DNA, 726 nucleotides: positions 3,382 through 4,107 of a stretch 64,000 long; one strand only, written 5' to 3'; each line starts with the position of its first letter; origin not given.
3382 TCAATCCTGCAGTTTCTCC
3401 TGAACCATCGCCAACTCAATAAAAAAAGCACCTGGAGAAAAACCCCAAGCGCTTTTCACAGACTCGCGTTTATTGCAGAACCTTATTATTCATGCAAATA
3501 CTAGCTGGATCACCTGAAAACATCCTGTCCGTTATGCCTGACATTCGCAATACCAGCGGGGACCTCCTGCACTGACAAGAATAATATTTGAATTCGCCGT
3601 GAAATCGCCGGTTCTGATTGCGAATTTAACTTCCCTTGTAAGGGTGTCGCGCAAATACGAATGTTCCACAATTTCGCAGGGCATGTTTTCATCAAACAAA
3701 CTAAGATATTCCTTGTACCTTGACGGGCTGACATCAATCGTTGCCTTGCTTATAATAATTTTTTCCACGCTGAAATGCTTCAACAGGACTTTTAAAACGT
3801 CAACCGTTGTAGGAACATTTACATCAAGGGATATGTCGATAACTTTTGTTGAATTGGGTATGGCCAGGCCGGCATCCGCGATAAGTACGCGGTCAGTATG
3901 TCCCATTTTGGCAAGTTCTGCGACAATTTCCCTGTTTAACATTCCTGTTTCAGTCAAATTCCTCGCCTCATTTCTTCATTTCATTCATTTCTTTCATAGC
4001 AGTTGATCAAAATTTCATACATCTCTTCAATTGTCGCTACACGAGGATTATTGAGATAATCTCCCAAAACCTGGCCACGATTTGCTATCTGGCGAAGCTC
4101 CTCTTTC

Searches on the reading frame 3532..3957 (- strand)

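Call 54: search_protein_families(library=pfam, proteins=[window:3532-3957:-])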
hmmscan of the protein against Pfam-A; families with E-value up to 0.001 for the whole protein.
window:3532-3957:- (141 aa): 1 family
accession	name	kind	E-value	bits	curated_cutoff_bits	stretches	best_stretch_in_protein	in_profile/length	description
PF05025.18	RbsD_FucU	-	4.3e-31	108.6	25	1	1-129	1-135/138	RbsD / FucU transport protein family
